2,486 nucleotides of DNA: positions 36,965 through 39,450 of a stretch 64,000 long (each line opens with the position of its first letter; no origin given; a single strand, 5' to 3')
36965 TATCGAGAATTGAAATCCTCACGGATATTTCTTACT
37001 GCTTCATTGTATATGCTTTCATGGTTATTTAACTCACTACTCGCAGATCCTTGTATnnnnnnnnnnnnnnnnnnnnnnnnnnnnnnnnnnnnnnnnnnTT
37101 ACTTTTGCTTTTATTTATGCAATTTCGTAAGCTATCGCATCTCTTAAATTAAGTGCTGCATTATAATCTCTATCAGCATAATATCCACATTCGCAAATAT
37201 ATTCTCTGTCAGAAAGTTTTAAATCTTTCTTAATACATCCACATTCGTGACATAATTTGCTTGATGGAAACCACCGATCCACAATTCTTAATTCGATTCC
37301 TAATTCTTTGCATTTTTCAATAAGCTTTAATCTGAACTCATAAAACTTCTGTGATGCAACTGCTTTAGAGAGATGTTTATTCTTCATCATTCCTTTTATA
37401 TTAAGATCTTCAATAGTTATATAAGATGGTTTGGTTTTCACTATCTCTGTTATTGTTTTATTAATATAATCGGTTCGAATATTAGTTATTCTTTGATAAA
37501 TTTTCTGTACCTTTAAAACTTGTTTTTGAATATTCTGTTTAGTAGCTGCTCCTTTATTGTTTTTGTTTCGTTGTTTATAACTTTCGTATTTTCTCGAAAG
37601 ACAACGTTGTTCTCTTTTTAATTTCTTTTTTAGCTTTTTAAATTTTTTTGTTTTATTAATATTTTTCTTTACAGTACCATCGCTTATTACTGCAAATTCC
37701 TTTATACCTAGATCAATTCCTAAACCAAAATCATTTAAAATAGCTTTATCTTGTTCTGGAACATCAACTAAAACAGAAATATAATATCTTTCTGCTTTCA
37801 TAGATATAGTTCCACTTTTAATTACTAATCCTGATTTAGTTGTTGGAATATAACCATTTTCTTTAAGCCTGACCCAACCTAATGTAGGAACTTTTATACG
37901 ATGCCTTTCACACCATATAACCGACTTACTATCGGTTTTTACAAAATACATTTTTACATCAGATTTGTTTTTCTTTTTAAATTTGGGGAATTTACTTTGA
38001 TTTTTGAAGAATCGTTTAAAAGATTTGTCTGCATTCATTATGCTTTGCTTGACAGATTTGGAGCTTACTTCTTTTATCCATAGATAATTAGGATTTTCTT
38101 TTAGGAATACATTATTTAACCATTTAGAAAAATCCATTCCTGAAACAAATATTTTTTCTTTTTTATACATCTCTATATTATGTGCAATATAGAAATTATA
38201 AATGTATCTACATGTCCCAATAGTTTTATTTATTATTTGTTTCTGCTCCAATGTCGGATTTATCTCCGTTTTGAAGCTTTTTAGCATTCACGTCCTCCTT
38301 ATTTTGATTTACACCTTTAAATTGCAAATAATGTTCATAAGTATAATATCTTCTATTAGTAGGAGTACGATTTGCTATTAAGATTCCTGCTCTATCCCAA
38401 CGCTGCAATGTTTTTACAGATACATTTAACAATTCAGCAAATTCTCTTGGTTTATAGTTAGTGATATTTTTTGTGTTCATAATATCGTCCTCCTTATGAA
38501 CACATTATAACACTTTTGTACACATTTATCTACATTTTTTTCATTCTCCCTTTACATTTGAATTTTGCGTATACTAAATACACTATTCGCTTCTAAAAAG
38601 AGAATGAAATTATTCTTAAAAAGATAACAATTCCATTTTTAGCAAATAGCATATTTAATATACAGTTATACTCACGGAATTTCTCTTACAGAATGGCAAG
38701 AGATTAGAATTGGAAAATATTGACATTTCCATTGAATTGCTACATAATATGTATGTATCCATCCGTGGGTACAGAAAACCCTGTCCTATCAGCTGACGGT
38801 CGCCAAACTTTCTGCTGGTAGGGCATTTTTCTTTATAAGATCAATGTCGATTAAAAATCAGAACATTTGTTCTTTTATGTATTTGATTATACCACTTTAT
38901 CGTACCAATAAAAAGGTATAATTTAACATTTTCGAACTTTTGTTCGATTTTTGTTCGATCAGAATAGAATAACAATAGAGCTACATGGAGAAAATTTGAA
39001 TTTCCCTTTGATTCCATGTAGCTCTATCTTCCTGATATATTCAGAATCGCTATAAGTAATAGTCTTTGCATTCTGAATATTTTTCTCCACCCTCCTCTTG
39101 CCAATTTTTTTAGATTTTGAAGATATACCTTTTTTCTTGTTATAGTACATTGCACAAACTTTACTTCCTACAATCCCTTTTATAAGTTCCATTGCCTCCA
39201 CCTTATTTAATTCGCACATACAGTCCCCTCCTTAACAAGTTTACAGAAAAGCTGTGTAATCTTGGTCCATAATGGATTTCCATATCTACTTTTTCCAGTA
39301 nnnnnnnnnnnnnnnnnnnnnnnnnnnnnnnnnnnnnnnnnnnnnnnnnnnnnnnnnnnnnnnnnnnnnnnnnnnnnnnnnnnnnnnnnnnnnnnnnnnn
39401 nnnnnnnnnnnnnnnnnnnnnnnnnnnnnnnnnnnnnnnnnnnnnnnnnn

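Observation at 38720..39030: Intergenic hub with two Gram-positive LexA (Cheo) boxes, back-to-back -10 elements, a bidirectional terminator and no coding capacity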

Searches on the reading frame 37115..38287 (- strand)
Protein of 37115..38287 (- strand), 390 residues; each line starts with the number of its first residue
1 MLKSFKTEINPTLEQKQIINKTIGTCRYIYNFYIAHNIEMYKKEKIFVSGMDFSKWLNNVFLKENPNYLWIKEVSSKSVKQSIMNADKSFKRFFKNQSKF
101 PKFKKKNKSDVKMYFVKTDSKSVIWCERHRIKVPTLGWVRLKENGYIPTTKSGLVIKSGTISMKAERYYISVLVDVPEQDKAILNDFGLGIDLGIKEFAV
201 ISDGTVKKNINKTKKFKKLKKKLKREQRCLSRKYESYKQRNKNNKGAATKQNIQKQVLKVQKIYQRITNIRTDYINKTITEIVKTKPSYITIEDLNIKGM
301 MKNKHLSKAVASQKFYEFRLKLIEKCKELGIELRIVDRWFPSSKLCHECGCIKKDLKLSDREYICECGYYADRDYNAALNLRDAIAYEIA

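Call 10: search_protein_families(library=pfam, proteins=[window:37115-38287:-], max_evalue=0.01)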
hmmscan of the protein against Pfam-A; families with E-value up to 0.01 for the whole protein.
window:37115-38287:- (390 aa): 3 families
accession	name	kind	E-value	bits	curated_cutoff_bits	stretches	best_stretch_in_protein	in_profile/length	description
PF07282.18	Cas12f1-like_TNB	-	1.4e-19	70.5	26.3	1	315-381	1-60/60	Cas12f1-like, TNB domain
PF01385.25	OrfB_IS605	-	2e-17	63.9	30.5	1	173-303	3-119/120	Probable transposase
PF12323.14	HTH_OrfB_IS605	-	1e-13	51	21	1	1-45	1-46/47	Helix-turn-helix domain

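Call 11: search_protein_families(library=phrogs, proteins=[window:37115-38287:-], max_evalue=0.001)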
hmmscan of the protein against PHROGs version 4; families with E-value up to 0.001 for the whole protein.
window:37115-38287:- (390 aa): 5 families
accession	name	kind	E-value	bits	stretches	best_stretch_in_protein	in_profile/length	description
phrog_506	-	integration and excision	7.7e-110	368.8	1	1-384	6-363/403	transposase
phrog_13964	-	integration and excision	3.6e-49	168.5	1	1-262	1-235/237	transposase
phrog_12300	-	integration and excision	2.6e-45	155.8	1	126-385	5-241/286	transposase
phrog_17087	-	unknown function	8.7e-27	95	1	257-381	4-128/141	-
phrog_25073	-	unknown function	2e-14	54.6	1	2-112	4-112/114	-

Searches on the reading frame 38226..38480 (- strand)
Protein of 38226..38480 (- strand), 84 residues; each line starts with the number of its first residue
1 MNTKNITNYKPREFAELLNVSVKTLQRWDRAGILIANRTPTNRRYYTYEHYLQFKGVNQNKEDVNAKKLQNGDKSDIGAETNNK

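Call 10: search_protein_families(library=pfam, proteins=[window:38226-38480:-], max_evalue=0.01)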
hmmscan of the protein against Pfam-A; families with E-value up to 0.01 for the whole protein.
window:38226-38480:- (84 aa): 3 families
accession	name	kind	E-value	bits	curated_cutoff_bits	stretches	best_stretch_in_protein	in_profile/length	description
PF00376.29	MerR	-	1.2e-11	44.6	28.2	1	11-46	2-38/38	MerR family regulatory protein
PF13411.12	MerR_1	-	1.3e-10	41.7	21.6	1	9-59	1-51/69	MerR HTH family regulatory protein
PF12728.13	HTH_17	-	4.2e-05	24.2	27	1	9-45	2-37/51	Helix-turn-helix domain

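Call 11: search_protein_families(library=phrogs, proteins=[window:38226-38480:-], max_evalue=0.001)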
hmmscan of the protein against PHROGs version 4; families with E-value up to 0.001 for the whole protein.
window:38226-38480:- (84 aa): 5 families
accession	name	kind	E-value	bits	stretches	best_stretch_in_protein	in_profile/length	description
phrog_6620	-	integration and excision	6.5e-09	36.6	1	9-63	2-57/201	transposase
phrog_11671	-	unknown function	9.5e-06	26.8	1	8-59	7-59/146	-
phrog_57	-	head and packaging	0.00011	23.1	1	2-47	6-51/199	terminase small subunit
phrog_66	-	integration and excision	0.00012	22.9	1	8-65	93-153/412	excisionase and transcriptional regulator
phrog_7735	-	integration and excision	0.00097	20.5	0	9-60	6-55/99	excisionase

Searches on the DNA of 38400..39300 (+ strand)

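Call 6: search_dna_similar(query=window:38480-39210:+, collection=phages, mode=distant, max_rows=30)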
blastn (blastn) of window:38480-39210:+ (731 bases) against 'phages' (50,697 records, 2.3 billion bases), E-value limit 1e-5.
No match.

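Call 7: search_rna_families(source=window, start=38400, end=39300, threshold=evalue, max_evalue=10, show_alignments=3)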
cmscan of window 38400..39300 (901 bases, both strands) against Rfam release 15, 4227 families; matches with E-value up to 10: 13.
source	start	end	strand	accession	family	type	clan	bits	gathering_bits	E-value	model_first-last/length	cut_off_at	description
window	38967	39035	-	RF00816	mir-245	Gene; miRNA;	-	23.5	70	0.031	1-85/85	no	mir-245 microRNA precursor family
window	38883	38962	+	RF00121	MicC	Gene; sRNA;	-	21.2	90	1.7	1-123/123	no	MicC RNA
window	38751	38829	+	RF02589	Spy779816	Gene; sRNA;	-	19.7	67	2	1-88/88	no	S. pyogenes small RNA 779816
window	38959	39045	-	RF03845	mir-3327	Gene; miRNA;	-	18.5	85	2.9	1-89/89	no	mir-3327 microRNA precursor family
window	38711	38774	+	RF02469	Ms_IGR-7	Gene; sRNA;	-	18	45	0.66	1-118/118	no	Actinobacteria sRNA Ms_IGR-7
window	38978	39024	+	RF00150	SNORD42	Gene; snRNA; snoRNA; CD-box;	-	18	39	7.6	1-68/68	no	Small nucleolar RNA SNORD42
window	38567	38663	-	RF03621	MIR4245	Gene; miRNA;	-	17.6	74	4.3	1-128/128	no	MIR4245 microRNA precursor family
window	38972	39035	+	RF00816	mir-245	Gene; miRNA;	-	17.5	70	1.5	1-85/85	no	mir-245 microRNA precursor family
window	38539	38610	-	RF03394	mir-2574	Gene; miRNA;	-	17.4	90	1.8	1-68/68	no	mir-2574 microRNA precursor family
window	38567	38663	-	RF04130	MIR7996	Gene; miRNA;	-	16.4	119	4.3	1-190/190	no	MIR7996 microRNA precursor family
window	38532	38615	+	RF04109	mir-1305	Gene; miRNA;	-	15.7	63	8.1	1-83/83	no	mir-1305 microRNA precursor family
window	38951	39025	+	RF01239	snR49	Gene; snRNA; snoRNA; HACA-box;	CL00038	15.5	45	3.1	76-153/170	no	Small nucleolar RNA snR49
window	38411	38439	+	RF02120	FTX_2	Gene; lncRNA;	-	13.8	48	7.8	69-97/97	no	FTX transcript, XIST regulator conserved region 2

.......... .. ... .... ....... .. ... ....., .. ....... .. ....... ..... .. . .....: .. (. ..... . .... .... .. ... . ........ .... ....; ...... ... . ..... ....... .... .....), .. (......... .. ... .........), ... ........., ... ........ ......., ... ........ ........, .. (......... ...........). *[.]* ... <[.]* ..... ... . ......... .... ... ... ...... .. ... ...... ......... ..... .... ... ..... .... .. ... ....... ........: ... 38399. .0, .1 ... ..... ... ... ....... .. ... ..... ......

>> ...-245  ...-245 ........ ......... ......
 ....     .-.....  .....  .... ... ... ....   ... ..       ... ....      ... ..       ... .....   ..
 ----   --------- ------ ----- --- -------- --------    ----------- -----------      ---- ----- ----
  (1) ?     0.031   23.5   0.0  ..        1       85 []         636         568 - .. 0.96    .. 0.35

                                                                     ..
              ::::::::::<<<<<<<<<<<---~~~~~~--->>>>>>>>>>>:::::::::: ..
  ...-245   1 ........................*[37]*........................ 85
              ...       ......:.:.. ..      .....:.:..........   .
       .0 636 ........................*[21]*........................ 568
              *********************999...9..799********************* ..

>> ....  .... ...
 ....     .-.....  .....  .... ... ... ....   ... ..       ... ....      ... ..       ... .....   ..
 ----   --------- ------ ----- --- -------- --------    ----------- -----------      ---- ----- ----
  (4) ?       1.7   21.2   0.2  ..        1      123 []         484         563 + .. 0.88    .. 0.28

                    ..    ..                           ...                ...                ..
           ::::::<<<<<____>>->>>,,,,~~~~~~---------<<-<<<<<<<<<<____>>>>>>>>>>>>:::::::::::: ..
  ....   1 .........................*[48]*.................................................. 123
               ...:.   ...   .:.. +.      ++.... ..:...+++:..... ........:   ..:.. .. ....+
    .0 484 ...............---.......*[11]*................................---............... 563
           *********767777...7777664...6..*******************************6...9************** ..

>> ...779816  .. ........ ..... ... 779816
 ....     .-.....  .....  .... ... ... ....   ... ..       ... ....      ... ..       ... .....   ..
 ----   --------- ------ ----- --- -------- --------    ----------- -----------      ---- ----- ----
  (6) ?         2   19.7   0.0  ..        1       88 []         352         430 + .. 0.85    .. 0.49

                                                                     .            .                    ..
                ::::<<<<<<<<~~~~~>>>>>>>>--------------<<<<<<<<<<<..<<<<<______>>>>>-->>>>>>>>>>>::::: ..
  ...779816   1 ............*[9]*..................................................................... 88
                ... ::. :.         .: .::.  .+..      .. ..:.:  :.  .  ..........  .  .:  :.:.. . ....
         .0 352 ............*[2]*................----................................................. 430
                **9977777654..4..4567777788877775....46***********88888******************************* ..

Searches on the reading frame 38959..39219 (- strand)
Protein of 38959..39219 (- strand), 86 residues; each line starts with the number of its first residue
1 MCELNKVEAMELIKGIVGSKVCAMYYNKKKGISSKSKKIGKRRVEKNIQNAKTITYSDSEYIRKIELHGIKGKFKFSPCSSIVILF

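Call 10: search_protein_families(library=pfam, proteins=[window:38959-39219:-], max_evalue=0.01)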
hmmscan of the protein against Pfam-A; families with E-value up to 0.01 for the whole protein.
window:38959-39219:- (86 aa): 0 families

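Call 11: search_protein_families(library=phrogs, proteins=[window:38959-39219:-], max_evalue=0.001)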
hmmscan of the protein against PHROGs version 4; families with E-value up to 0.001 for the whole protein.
window:38959-39219:- (86 aa): 0 families
